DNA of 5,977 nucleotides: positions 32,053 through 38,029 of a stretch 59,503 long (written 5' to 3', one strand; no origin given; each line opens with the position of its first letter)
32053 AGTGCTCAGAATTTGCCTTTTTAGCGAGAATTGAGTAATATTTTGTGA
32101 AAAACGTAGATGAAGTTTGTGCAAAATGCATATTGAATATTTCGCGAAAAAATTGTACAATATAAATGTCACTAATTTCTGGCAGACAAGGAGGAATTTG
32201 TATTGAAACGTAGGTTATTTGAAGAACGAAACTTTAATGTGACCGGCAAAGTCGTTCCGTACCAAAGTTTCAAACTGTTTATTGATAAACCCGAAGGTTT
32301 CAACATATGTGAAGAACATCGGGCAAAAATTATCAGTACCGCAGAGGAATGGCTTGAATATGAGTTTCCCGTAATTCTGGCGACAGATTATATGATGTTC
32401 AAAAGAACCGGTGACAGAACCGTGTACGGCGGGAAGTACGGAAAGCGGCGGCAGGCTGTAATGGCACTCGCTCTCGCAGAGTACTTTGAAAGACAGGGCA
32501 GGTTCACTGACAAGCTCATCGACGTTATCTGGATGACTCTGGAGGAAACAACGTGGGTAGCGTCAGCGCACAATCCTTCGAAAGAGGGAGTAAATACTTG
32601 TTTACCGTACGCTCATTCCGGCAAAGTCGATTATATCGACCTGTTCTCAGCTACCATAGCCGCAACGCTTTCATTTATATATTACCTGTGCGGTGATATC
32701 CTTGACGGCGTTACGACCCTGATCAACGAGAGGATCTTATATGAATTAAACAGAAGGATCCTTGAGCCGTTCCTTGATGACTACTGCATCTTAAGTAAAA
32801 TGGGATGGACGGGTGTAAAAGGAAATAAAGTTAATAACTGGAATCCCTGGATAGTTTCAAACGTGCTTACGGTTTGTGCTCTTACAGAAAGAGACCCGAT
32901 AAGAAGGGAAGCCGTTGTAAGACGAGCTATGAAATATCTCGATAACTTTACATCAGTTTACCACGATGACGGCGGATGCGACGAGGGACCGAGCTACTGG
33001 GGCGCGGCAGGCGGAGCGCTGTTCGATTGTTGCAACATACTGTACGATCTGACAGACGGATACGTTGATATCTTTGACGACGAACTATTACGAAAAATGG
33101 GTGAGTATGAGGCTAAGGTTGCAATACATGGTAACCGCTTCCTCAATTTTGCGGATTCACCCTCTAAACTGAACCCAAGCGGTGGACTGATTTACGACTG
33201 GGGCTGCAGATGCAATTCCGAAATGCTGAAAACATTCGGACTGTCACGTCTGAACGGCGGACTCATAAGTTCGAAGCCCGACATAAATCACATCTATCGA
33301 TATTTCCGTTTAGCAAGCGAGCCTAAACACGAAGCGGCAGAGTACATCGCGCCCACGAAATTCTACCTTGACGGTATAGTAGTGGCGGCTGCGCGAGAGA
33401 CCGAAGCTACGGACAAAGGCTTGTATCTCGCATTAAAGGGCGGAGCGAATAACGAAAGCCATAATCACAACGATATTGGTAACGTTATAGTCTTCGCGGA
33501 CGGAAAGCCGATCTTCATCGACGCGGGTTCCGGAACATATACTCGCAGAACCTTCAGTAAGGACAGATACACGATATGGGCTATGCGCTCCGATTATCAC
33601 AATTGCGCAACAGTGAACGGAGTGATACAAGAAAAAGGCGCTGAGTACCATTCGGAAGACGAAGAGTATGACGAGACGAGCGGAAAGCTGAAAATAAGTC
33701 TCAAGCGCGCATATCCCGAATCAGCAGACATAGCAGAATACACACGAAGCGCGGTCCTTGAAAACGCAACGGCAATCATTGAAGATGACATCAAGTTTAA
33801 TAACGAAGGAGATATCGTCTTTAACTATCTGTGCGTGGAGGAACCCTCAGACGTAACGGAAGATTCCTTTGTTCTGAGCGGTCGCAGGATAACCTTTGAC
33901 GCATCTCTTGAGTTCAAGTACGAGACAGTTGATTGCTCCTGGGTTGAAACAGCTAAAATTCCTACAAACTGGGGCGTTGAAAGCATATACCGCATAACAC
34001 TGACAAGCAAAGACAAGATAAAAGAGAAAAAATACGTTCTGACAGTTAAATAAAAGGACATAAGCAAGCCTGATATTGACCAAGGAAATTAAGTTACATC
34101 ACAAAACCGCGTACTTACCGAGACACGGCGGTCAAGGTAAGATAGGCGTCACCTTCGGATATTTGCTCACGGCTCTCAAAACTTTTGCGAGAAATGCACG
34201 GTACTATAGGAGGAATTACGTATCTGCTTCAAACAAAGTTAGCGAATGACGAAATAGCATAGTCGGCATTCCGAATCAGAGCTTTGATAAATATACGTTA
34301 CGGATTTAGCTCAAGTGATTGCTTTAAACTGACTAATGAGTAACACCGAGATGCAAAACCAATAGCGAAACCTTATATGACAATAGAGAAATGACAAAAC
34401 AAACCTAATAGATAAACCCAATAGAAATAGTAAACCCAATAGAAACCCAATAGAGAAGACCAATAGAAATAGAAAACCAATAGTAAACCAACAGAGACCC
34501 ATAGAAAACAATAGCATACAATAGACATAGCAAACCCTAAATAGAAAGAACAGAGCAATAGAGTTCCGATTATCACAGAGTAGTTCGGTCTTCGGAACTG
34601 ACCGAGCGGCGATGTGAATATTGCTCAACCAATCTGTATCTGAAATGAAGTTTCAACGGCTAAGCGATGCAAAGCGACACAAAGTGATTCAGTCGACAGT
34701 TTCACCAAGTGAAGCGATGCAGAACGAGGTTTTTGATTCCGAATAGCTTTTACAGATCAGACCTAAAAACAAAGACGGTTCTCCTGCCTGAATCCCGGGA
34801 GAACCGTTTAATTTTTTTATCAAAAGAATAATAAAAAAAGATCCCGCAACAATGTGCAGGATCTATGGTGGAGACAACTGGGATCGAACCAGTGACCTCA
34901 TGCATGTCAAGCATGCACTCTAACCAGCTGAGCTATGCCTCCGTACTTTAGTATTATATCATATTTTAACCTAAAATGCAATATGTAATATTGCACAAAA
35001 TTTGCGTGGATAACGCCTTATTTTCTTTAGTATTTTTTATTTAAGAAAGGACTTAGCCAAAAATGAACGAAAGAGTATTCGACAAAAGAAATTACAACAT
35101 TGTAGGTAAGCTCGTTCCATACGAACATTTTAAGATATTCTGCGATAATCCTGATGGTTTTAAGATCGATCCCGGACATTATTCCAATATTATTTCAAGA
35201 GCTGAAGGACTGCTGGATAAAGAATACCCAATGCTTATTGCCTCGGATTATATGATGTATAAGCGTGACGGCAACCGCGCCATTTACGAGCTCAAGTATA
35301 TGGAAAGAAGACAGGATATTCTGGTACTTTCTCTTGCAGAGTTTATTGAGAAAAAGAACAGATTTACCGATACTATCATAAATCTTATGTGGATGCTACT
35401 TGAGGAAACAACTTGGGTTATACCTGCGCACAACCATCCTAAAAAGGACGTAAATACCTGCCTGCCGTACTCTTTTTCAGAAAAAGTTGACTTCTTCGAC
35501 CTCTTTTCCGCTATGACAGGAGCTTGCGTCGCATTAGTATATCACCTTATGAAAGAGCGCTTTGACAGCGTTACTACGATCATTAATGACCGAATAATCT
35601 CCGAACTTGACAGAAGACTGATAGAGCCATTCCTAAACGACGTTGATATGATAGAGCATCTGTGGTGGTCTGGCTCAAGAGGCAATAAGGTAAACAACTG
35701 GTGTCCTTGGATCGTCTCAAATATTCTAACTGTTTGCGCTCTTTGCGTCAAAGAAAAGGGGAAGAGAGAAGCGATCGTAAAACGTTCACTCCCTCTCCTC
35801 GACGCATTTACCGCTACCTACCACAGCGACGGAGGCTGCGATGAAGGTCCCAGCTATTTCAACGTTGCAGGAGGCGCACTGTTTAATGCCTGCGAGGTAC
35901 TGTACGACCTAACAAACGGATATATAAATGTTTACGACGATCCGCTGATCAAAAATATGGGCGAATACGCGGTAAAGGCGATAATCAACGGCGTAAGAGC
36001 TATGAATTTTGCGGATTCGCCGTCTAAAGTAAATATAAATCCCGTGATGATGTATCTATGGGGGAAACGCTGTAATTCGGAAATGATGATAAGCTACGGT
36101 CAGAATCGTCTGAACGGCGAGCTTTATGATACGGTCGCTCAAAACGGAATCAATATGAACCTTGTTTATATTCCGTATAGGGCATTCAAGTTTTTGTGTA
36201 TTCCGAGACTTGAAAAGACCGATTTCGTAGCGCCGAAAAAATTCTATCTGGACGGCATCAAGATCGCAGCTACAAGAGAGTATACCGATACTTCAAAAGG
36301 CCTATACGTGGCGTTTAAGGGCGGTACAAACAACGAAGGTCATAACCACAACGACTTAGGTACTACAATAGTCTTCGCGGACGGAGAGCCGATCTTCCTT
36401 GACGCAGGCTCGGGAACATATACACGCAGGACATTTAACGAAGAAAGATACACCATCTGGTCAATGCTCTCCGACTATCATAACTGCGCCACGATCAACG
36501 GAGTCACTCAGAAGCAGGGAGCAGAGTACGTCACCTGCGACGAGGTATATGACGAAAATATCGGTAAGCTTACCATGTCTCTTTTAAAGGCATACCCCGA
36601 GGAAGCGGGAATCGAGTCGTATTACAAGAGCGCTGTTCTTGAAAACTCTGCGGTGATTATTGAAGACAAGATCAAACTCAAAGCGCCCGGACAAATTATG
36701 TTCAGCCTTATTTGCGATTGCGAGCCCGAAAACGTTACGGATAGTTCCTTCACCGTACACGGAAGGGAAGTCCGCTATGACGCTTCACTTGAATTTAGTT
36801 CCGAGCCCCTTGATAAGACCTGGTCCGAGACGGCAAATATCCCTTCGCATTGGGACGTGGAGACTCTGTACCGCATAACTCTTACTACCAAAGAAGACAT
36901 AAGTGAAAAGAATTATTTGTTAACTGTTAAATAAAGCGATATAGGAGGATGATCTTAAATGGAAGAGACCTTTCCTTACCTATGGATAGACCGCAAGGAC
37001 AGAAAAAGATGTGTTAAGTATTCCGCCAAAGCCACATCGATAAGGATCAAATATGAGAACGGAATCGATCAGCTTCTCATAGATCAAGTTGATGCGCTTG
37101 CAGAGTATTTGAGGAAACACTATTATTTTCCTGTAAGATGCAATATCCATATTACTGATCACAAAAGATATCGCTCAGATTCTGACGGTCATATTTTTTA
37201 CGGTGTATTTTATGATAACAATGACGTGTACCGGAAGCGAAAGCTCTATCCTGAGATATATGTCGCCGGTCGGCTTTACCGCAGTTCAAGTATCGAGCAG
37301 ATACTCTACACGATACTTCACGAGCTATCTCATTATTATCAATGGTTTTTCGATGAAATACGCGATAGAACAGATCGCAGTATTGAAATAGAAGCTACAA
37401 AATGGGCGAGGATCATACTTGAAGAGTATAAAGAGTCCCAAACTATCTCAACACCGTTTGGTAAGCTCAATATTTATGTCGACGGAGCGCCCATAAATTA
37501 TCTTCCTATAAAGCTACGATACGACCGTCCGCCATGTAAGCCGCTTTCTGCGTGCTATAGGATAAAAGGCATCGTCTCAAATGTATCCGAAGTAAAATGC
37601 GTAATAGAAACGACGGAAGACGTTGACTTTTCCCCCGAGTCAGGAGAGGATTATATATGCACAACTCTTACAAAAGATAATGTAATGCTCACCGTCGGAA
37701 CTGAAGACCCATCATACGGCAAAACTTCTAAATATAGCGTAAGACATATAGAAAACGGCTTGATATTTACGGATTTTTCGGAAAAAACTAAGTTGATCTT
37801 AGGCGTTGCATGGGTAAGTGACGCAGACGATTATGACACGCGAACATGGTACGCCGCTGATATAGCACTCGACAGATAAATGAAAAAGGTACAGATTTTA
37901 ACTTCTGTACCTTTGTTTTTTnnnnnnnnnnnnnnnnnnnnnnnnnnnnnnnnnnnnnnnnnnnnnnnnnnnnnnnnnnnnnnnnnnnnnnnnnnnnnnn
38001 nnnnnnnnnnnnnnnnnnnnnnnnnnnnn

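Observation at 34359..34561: Array of about 15 C(C)AATAG direct repeats with helical-turn spacing in an ORF-free, A-rich tract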

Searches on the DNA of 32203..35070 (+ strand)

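Call 7: search_rna_families(source=window, start=33950, end=35070, threshold=evalue, max_evalue=10, show_alignments=3)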
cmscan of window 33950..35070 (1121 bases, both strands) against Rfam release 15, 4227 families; matches with E-value up to 10: 10.
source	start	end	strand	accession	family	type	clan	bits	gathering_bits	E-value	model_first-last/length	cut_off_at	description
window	34869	34942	-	RF00005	tRNA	Gene; tRNA;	CL00001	66.8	29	4.1e-14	1-71/71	no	tRNA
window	34768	34835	-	RF04313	aspC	Cis-reg;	-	21.9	100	1.3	1-124/124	no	aspC ncRNA motif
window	34868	34942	+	RF04354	Plastid-ycf2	Cis-reg;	-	20.4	65.7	0.26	1-75/75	no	Plastid-ycf2 5UTR RNA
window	34761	34864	+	RF02693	psm_mec_RNA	Gene; sRNA;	-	20.3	85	5.6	1-143/143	no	psm_mec locus RNA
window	34767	34979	-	RF04182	GibS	Gene; sRNA;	-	18.6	115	8.4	1-142/142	no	GibS sRNA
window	34731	34828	-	RF01387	isrC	Gene; sRNA;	-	16.7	39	2.3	1-123/123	no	isrC Hfq binding RNA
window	34244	34333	+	RF01498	Afu_190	Gene; snRNA; snoRNA; CD-box;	-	15.1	35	2.9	1-100/100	no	A. fumigatus snoRNA Afu_190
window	34808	34865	-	RF01477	rli43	Gene; sRNA;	-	14.3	100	0.99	1-255/255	no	Listeria sRNA rli43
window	34900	34991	+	RF01424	snoR118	Gene; snRNA; snoRNA; CD-box;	CL00071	14.1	44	8.2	1-92/92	no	small nucleolar RNA snoR118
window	34799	34899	-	RF02060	STnc410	Gene; sRNA;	-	12.5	50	8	1-158/158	no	Enterobacterial sRNA STnc410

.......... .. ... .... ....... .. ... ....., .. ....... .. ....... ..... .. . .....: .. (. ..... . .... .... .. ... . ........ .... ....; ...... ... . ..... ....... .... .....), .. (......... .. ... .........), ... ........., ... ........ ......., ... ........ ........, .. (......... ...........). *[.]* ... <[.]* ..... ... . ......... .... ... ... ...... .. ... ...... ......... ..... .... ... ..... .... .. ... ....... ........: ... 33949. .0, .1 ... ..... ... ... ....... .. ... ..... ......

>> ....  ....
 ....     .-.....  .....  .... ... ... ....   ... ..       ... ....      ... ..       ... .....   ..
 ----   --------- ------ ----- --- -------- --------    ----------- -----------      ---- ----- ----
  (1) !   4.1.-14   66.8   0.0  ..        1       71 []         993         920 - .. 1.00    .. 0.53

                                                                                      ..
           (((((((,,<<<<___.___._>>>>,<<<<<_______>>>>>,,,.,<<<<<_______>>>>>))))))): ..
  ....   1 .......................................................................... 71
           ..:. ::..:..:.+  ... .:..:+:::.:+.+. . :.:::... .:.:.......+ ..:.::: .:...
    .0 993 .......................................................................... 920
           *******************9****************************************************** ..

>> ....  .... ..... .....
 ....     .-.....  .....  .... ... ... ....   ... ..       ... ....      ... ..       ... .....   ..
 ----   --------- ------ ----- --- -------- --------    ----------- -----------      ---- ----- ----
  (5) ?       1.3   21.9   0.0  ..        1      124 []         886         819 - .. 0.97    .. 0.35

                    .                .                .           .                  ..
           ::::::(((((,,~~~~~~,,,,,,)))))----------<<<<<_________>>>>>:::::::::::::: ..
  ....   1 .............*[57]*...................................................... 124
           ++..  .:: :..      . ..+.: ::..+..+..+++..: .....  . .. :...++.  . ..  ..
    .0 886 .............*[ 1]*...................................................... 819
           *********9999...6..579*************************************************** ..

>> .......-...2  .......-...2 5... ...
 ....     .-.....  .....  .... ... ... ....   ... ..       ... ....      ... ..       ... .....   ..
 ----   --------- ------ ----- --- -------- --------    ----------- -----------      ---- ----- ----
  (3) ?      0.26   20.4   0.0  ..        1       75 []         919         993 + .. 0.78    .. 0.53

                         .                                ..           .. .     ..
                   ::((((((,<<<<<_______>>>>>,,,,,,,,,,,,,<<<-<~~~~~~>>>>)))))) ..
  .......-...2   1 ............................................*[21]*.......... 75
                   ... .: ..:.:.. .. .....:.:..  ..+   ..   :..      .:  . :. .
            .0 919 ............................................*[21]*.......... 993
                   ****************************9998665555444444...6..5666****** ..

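Call 26: search_dna_similar(query=window:34054-34830:+, collection=phages, mode=distant, max_evalue=0.01)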
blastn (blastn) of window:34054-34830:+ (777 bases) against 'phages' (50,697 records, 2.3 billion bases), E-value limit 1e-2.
No match.

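Call 27: search_dna_similar(query=window:34054-34830:+, collection=plasmids, mode=distant, max_evalue=0.01)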
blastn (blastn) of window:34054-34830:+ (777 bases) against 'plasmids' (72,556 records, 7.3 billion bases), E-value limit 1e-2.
No match.

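Call 65: search_rna_families(sources=[L172, L129, L177], threshold=evalue, max_evalue=1)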
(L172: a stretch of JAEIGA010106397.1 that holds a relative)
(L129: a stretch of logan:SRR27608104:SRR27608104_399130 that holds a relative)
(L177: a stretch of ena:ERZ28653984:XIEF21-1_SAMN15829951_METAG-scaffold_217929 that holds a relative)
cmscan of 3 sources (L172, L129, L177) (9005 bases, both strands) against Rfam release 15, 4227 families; matches with E-value up to 1: 4.
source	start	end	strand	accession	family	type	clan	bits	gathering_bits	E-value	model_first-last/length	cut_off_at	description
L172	2469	2542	-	RF00005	tRNA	Gene; tRNA;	CL00001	66.8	29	3.3e-13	1-71/71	no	tRNA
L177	1072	1140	-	RF00005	tRNA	Gene; tRNA;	CL00001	54.1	29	1e-09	6-71/71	5'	tRNA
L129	3429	3539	+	RF00514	His_leader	Cis-reg; leader;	-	26.7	49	0.47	1-126/126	no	Histidine operon leader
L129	630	684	+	RF00455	mir-15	Gene; miRNA;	CL00085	19.4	57.3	0.78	1-88/88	no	mir-15 microRNA precursor family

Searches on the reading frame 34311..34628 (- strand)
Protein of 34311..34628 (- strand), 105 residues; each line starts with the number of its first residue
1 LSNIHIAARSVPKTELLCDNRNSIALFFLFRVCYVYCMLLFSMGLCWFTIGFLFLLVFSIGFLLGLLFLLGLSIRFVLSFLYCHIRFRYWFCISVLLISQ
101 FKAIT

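Call 10: search_protein_families(library=pfam, proteins=[window:34311-34628:-], max_evalue=0.01)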
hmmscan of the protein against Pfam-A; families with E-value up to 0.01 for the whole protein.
window:34311-34628:- (105 aa): 0 families

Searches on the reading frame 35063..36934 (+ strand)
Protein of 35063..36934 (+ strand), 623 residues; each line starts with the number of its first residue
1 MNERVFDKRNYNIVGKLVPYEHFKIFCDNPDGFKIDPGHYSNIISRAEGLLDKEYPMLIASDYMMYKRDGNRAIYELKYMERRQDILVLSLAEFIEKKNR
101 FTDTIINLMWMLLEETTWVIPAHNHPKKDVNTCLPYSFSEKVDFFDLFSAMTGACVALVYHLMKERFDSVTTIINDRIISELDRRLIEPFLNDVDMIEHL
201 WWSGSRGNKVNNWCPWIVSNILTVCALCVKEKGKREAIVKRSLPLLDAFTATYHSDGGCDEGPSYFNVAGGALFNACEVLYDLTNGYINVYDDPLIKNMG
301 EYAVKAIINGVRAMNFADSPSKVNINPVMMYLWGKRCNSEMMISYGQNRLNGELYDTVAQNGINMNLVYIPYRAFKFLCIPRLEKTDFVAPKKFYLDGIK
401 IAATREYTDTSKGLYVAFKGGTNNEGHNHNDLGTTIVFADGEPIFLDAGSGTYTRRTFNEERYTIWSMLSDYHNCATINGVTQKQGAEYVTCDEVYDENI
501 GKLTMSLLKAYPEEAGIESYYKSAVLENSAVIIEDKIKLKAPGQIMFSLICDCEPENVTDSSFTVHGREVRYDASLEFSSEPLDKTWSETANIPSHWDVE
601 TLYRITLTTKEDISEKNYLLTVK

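Call 10: search_protein_families(library=pfam, proteins=[window:35063-36934:+], max_evalue=0.01)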
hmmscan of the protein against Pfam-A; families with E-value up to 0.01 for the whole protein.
window:35063-36934:+ (623 aa): 1 family
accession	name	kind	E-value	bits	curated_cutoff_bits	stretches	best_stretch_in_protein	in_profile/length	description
PF07940.18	Hepar_II_III_C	-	3e-06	27.4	24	1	415-544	23-158/237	Heparinase II/III-like, C-terminal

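Call 12: find_encoding_contigs(protein=window:35063-36934:+, flank=6000, max_places=10)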
Protein window:35063-36934:+ (623 aa): no gene with exactly this product is on record in the collection.

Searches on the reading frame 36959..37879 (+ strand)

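Call 10: search_protein_families(library=pfam, proteins=[window:36959-37879:+], max_evalue=0.01)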
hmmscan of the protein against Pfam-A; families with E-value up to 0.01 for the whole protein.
window:36959-37879:+ (306 aa): 1 family
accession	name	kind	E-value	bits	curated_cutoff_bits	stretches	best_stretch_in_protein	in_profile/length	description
PF13058.12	DUF3920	-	0.00047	20.8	27.3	1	111-159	72-124/126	Protein of unknown function (DUF3920)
